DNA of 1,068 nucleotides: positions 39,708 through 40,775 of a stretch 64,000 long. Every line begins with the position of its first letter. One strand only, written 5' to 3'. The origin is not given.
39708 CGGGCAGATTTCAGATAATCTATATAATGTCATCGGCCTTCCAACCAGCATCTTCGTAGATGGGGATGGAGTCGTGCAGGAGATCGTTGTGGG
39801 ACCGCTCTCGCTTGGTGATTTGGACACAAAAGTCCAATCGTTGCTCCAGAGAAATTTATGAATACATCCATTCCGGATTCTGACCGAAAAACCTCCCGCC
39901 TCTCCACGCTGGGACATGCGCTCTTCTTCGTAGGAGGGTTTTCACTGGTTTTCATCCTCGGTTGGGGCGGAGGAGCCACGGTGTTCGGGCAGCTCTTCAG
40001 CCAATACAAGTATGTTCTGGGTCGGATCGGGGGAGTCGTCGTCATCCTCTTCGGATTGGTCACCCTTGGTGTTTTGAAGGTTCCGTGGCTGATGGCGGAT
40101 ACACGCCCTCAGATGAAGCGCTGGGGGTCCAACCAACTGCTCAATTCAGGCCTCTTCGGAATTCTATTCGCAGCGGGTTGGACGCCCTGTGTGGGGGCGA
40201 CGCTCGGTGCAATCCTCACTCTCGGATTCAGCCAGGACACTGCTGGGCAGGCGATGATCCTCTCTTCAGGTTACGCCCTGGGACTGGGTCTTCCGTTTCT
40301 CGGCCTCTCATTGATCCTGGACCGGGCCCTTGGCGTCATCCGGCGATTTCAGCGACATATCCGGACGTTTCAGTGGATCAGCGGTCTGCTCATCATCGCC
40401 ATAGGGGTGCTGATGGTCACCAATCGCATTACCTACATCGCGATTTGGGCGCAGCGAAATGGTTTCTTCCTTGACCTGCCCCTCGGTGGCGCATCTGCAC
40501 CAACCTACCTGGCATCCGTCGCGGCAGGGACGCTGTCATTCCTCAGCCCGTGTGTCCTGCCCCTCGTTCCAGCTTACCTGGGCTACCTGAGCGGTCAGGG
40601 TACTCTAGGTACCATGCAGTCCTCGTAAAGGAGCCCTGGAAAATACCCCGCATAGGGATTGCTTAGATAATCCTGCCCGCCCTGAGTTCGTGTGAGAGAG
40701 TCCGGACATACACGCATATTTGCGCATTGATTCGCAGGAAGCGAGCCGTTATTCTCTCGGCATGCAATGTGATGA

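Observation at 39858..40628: CcdA with its Cys-bearing first helix moved to the C-terminus (apparent circular permutation)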

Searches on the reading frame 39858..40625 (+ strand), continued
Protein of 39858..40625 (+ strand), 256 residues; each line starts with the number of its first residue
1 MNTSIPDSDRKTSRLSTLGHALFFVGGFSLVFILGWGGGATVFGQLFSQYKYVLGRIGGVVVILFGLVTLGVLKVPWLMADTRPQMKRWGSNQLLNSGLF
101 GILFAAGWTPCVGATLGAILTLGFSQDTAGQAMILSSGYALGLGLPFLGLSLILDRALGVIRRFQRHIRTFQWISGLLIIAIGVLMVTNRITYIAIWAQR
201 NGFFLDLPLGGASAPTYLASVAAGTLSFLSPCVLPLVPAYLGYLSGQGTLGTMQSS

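Call 28: predict_structure(alignment_id=A1)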
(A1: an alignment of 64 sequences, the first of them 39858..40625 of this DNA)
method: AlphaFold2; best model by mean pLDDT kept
length: 256 residues; sequences in the alignment: 64
mean_pLDDT: 66.3   pTM: 0.59
mean pLDDT of the five models: 66.3, 60.5, 56.9, 56.7, 49.2
residues with pLDDT >= 90: 0; 70-90: 105; 50-70: 111; < 50: 40
segments of 3 or more residues with pLDDT < 50: 1-12, 81-90, 202-211, 249-256
pLDDT, mean of each block of 10 residues (from residue 1): 43 65 76 71 67 78 82 64 46 65 70 66 59 70 76 73 76 82 81 63 49 59 68 66 58 45
secondary structure, 60 per line:
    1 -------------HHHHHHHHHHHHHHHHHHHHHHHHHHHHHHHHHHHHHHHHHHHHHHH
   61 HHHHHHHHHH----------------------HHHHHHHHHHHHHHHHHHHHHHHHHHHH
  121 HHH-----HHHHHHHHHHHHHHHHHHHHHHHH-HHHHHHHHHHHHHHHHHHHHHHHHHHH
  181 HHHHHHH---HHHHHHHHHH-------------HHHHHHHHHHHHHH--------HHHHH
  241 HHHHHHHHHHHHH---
elements in order: H14-70 H93-123 H129-152 H154-187 H191-200 H214-227 H236-253

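Call 34: fold_search(model_id=the predicted structure, library=pdb)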
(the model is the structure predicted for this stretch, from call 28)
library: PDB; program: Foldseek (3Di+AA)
matches with E <= 10: 217; with E <= 0.001: 0
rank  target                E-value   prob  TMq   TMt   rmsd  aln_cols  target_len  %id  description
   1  7o3v_J                6.7e-01  0.13  0.18  0.17  23.4       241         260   17  Stalk complex structure (TrwJ/VirB5-TrwI/VirB6) from the fully-assembled R388 type IV secretion system determined by c (released 2022-06-22)
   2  6wlw_1                7.0e-01  0.12  0.14  0.21  13.6       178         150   16  The Vo region of human V-ATPase in state 1 (focused refinement) (released 2020-11-11)
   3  7o3v_I                8.9e-01  0.06  0.12  0.15  23.5       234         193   17  Stalk complex structure (TrwJ/VirB5-TrwI/VirB6) from the fully-assembled R388 type IV secretion system determined by c (released 2022-06-22)
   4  6hpn                  9.3e-01  0.14  0.18  0.21  16.5       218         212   10  Crystal structure of Borrelia spielmanii WP_012665240 (BSA64) - an orthologous protein to B. burgdorferi BBA64 (released 2019-10-09)
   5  7o3v_G                1.1e+00  0.06  0.14  0.14  28.1       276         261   18  Stalk complex structure (TrwJ/VirB5-TrwI/VirB6) from the fully-assembled R388 type IV secretion system determined by c (released 2022-06-22)
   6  8rtd_I                1.2e+00  0.06  0.12  0.13  20.5       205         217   17  Stalk-Arches-IMC structure from the fully-assembled R388 type IV secretion system determined by cryo-EM. (released 2024-06-19)
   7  5a63_C                1.4e+00  0.09  0.18  0.19  17.9       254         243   16  Cryo-EM structure of the human gamma-secretase complex at 3.4 angstrom resolution. (released 2015-08-05)
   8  6o7t_g                1.5e+00  0.11  0.18  0.21  12.1       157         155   17  Saccharomyces cerevisiae V-ATPase Vph1-VO (released 2019-04-03)
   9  7cbc_B                1.5e+00  0.09  0.19  0.17  18.0       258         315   11  Crystal structure of a de novo designed switch protein caging a hemagglutinin binder (released 2020-12-23)
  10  7xp6_R                1.5e+00  0.05  0.16  0.15  20.2       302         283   10  Cryo-EM structure of a class T GPCR in active state (released 2022-10-12)
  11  7udn_B                1.6e+00  0.08  0.18  0.17  15.7       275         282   13  Crystal structure of designed helical repeat protein RPB_PLP1_R6 in alternative conformation 2 (released 2023-03-22)
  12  9g2t_B                1.6e+00  0.06  0.15  0.08  21.7       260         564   17  Cryo-EM structure of IrtAB 2xEQ, A256R_IrtB mutant in LMNG (released 2024-12-18)
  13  6bpp_B                1.6e+00  0.04  0.15  0.09  28.1       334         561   12  E. coli MsbA in complex with LPS and inhibitor G092 (released 2018-05-02)
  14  8rtd_H                1.6e+00  0.05  0.11  0.13  19.7       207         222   17  Stalk-Arches-IMC structure from the fully-assembled R388 type IV secretion system determined by cryo-EM. (released 2024-06-19)
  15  9fxc_B                1.7e+00  0.06  0.16  0.09  22.1       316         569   15  Cryo-EM structure of IrtAB in inward-facing state in nanodisc (released 2024-12-18)
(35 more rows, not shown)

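Call 59: predict_structure(alignment_id=A2)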
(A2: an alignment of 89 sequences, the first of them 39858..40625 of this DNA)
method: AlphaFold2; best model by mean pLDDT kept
length: 256 residues; sequences in the alignment: 89
mean_pLDDT: 74.2   pTM: 0.67
mean pLDDT of the five models: 74.2, 70.1, 70.0, 67.7, 61.6
residues with pLDDT >= 90: 9; 70-90: 182; 50-70: 46; < 50: 19
segments of 3 or more residues with pLDDT < 50: 81-86, 203-206, 254-256
pLDDT, mean of each block of 10 residues (from residue 1): 51 74 83 74 76 85 87 70 50 76 78 73 72 81 84 82 84 89 88 74 53 67 82 76 63 48
secondary structure, 60 per line:
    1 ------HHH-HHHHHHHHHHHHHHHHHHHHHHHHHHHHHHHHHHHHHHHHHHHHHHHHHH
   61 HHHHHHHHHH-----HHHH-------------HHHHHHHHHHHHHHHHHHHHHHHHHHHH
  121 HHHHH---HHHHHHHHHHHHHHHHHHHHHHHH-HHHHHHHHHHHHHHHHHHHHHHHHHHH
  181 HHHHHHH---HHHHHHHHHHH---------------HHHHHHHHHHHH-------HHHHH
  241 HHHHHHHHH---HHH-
elements in order: H11-70 H76-79 H93-125 H129-152 H154-187 H191-201 H217-228 H236-249

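Call 62: fold_search(model_id=the predicted structure, library=pdb)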
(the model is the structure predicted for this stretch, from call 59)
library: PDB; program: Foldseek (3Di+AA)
matches with E <= 10: 121; with E <= 0.001: 0
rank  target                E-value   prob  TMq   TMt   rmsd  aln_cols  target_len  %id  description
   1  5vkv_MODEL_1_A        4.8e-03  1.00  0.45  0.50   6.5       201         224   35  Solution NMR structure of the membrane electron transporter CcdA (released 2018-01-31)
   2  7o3v_I                7.3e-01  0.09  0.14  0.17  23.9       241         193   16  Stalk complex structure (TrwJ/VirB5-TrwI/VirB6) from the fully-assembled R388 type IV secretion system determined by c (released 2022-06-22)
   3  7o3v_G                7.7e-01  0.06  0.14  0.14  27.6       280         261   21  Stalk complex structure (TrwJ/VirB5-TrwI/VirB6) from the fully-assembled R388 type IV secretion system determined by c (released 2022-06-22)
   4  7o3v_H                8.5e-01  0.07  0.12  0.15  23.2       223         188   17  Stalk complex structure (TrwJ/VirB5-TrwI/VirB6) from the fully-assembled R388 type IV secretion system determined by c (released 2022-06-22)
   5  8rtd_H                1.2e+00  0.06  0.12  0.14  20.5       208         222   18  Stalk-Arches-IMC structure from the fully-assembled R388 type IV secretion system determined by cryo-EM. (released 2024-06-19)
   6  8jrv_R                1.3e+00  0.09  0.19  0.16  13.5       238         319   12  Cryo-EM structure of the glucagon receptor bound to glucagon and beta-arrestin 1 (released 2023-08-16)
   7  3wmf                  1.4e+00  0.06  0.14  0.09  23.4       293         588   15  Crystal structure of an inward-facing eukaryotic ABC multitrug transporter G277V/A278V/A279V mutant (released 2014-03-19)
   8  8hf6_A                1.6e+00  0.06  0.15  0.09  20.6       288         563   12  Cryo-EM structure of nucleotide-bound ComA E647Q mutant (released 2023-10-04)
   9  9baa_A                1.9e+00  0.06  0.16  0.12  20.0       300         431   10  Cryo-EM structure of the ABC transporter PCAT1 bound with Mg_class_1 (released 2024-10-30)
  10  8ipq_A                2.0e+00  0.06  0.12  0.08  25.3       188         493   18  Cryo-EM structure of heme transporter CydDC from Mycobacterium smegmatis in the inward facing apo state (released 2023-06-14)
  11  6p6i_A                2.0e+00  0.06  0.16  0.09  18.6       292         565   13  Structure of YbtPQ importer (released 2020-03-04)
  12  8hf4_A                2.0e+00  0.04  0.16  0.10  20.8       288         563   12  Cryo-EM structure of nucleotide-bound ComA at outward-facing state with EC gate closed conformation (released 2023-10-04)
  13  7pru_A                2.1e+00  0.05  0.15  0.09  21.6       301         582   11  Structure of CtAtm1 in the inward-facing partially occluded with cargo bound (released 2022-08-10)
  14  8ipt_A                2.8e+00  0.06  0.18  0.11  19.2       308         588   14  Cryo-EM structure of heme transporter CydDC from Escherichia coli in the occluded ATP bound state (released 2023-06-14)
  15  8oqz_C                2.8e+00  0.04  0.15  0.16  20.3       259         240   13  Structure of human gamma-secretase PSEN1 APH-1B isoform reconstituted into lipid nanodisc in complex with Ab46 (released 2024-04-24)
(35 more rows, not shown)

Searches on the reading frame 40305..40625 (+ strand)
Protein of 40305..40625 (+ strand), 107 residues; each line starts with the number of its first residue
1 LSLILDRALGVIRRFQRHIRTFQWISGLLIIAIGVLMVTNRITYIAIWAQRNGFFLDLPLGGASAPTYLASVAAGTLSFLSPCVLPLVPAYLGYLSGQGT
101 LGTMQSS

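Call 26: search_protein_representatives(protein=window:40305-40625:+)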
Query: 107 residues. Proteins with E-value up to 0.001 (for the whole library): 1407; up to 1e-10: 65; up to 1e-30: 2. The best 150 are listed.
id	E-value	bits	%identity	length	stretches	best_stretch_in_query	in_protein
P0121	2.1e-32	127.8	63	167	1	2-98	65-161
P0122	1.0e-31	125.6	60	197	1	5-100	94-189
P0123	8.9e-30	119.3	58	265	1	5-99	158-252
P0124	1.9e-28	115.0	53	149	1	1-106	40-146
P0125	8.1e-28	113.0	68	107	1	13-94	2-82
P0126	1.6e-24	102.5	61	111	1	31-104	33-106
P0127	1.6e-24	102.5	52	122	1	2-98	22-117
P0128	2.1e-24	102.1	52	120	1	2-98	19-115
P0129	3.1e-24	101.5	50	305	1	3-100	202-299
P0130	4.1e-24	101.1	65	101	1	31-98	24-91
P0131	2.1e-23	98.9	56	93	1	13-99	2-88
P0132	4.4e-23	97.8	49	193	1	2-98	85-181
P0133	1.0e-22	96.7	61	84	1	24-99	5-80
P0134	1.2e-22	96.4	59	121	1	19-98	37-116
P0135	7.2e-21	90.7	57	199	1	2-84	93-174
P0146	1.2e-14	70.8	46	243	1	2-103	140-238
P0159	1.8e-12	63.7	35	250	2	3-98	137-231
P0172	3.1e-11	59.7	44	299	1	5-99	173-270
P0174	4.1e-11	59.4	42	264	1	4-99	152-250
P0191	1.8e-10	57.3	39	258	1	13-99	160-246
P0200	4.1e-10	56.2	39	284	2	4-98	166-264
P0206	9.3e-10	55.0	46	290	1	4-99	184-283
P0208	9.4e-10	55.0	33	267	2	3-98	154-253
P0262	1.5e-08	51.1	42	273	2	7-102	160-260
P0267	1.8e-08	50.9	38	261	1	5-100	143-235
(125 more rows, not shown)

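Call 36: list_cluster_members(proteins=[P0159, P0208, P0174, P0267, P0191, P0146, P0200, P0206, P0172, P0262])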
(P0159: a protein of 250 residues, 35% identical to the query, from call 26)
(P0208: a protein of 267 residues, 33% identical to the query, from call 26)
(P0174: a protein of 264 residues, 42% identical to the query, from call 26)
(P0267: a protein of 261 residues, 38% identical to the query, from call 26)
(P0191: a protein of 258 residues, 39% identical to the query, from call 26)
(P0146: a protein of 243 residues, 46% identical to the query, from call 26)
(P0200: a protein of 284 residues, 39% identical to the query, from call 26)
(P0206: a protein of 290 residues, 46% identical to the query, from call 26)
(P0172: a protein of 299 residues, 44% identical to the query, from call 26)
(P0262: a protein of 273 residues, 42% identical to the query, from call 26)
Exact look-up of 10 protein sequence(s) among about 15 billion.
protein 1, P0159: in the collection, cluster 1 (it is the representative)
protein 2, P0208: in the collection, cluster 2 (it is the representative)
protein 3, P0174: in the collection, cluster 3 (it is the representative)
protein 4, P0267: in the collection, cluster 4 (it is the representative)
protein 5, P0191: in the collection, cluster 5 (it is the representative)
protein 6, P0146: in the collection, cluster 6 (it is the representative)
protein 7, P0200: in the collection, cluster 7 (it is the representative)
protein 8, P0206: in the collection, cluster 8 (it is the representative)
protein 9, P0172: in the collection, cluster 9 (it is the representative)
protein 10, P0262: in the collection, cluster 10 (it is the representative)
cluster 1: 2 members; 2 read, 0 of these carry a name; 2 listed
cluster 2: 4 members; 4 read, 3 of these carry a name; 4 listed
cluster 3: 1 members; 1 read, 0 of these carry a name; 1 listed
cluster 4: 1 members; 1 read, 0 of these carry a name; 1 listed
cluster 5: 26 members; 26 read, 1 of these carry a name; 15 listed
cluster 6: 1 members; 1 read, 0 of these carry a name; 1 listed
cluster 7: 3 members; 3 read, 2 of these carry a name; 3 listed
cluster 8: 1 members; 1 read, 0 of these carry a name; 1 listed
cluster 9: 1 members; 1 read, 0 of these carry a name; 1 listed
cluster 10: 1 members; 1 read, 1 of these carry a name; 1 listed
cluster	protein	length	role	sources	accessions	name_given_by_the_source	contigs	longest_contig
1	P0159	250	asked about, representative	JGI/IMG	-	-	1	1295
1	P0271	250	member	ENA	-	-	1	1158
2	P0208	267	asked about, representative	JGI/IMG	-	cytochrome c-type biogenesis protein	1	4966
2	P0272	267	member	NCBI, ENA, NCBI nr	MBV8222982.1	MAG: cytochrome c biogenesis protein CcdA [Candidatus Eremiobacteraeota bacterium] | cytochrome c biogenesis protein CcdA [Candidatus Eremiobacteraeota bacterium]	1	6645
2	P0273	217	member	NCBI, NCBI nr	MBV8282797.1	MAG: cytochrome c biogenesis protein CcdA, partial [Candidatus Eremiobacteraeota ... | cytochrome c biogenesis protein CcdA [Candidatus Eremiobacteraeota bacterium]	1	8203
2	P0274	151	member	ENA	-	-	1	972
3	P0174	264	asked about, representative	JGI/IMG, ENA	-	-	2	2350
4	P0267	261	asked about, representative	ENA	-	-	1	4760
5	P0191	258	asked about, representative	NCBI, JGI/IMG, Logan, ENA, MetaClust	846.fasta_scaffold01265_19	\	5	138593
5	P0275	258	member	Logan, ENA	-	-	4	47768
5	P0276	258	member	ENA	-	-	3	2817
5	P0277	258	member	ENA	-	-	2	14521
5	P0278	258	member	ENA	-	-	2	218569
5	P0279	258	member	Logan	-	-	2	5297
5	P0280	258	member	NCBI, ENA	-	-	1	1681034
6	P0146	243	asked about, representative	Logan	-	-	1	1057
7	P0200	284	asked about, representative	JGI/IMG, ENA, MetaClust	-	\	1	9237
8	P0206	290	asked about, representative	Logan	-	-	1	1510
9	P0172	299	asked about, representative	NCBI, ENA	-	-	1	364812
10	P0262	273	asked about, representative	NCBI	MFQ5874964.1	MAG: cytochrome c biogenesis protein CcdA [Dehalococcoidia bacterium]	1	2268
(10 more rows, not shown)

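Call 51: find_homologous_proteins(query=P0191, max_evalue=0.00001)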
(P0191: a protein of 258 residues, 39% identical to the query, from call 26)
Query P0191 (258 aa): 7690 proteins with E <= 0.00001 among 8000 candidates; the best 120 are listed.
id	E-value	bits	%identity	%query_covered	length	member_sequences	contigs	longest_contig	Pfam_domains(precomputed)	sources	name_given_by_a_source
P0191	2.5e-156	537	100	100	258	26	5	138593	PF02683.23,PF13386.13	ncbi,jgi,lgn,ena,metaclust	metaclust:\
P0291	1.6e-153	528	98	100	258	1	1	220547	PF02683.23,PF13386.13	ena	-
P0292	5.2e-153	526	98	100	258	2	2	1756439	PF02683.23,PF13386.13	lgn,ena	-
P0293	7.8e-142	489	90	100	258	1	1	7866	PF02683.23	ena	-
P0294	1.6e-124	433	83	98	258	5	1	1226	PF02683.23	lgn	-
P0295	3.1e-124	432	79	98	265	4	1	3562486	PF02683.23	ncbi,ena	-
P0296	1.2e-120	420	77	98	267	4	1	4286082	PF02683.23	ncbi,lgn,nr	ncbi:MAG: sulfite exporter TauE/SafE family protein [Trueperaceae bacterium]|nr:MAG: sulfite exporte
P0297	1.1e-116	407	76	98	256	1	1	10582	PF02683.23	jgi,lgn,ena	-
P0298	6.5e-113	395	76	97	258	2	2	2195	PF02683.23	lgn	-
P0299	1.7e-111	390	71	98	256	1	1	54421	PF02683.23,PF13386.13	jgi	jgi:cytochrome c-type biogenesis protein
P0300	2.4e-108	380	71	95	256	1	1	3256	PF02683.23,PF13386.13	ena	-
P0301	3.5e-100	353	66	97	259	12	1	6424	PF02683.23,PF13386.13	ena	-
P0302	3.6e-98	346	67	93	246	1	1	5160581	PF02683.23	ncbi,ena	-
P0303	5.3e-98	346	69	95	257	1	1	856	PF02683.23,PF13386.13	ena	-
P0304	1.7e-97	344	67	93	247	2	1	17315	PF02683.23,PF13386.13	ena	-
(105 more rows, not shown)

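Call 55: find_encoding_contigs(protein=P0296, flank=6000, max_places=2)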
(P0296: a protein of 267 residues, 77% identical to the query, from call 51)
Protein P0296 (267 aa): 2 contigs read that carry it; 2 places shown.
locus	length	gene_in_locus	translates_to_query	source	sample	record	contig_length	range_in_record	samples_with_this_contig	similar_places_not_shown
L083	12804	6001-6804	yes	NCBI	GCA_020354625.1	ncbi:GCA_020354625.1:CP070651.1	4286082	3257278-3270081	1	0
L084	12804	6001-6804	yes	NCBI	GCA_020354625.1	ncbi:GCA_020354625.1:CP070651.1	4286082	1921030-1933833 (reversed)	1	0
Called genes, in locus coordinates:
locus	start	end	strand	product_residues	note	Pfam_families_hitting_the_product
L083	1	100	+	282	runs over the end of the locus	PF01379:Porphobil_deam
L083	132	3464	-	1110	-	PF17874:TPR_MalT (faint), PF00931:NB-ARC (weak), PF13191:AAA_16 (weak), PF05729:NACHT (weak), PF13401:AAA_22, PF07719:TPR_2 (faint), PF13424:TPR_12 (weak), PF13424:TPR_12, +4 more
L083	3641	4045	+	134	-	-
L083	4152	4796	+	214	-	-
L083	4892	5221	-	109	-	PF01625:PMSR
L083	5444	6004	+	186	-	PF00578:AhpC-TSA, PF08534:Redoxin, PF00085:Thioredoxin (faint), PF13098:Thioredoxin_2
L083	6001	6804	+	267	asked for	PF02683:DsbD_TM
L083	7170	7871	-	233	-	PF04098:Rad52_Rad22 (faint)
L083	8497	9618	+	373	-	PF01408:GFO_IDH_MocA, PF22725:GFO_IDH_MocA_C3, PF02894:GFO_IDH_MocA_C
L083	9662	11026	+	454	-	PF00144:Beta-lactamase, PF13969:Pab87_oct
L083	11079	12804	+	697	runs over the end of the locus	PF26550:Tricorn_2nd (faint), PF00930:DPPIV_N (faint), PF07676:PD40 (faint), PF26549:Tricorn_N (weak), PF02129:Peptidase_S15 (faint), PF05448:AXE1 (faint), PF20434:BD-FAE (faint), PF00326:Peptidase_S9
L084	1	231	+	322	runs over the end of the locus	PF08240:ADH_N, PF16912:Glu_dehyd_C, PF00107:ADH_zinc_N, PF13602:ADH_zinc_N_2 (weak)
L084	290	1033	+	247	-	PF00106:adh_short, PF08659:KR, PF13561:adh_short_C2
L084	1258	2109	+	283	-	PF01557:FAA_hydrolase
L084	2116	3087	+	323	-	PF01073:3Beta_HSD, PF01370:Epimerase, PF02719:Polysacc_synt_2, PF04321:RmlD_sub_bind (weak), PF16363:GDP_Man_Dehyd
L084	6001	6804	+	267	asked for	PF02683:DsbD_TM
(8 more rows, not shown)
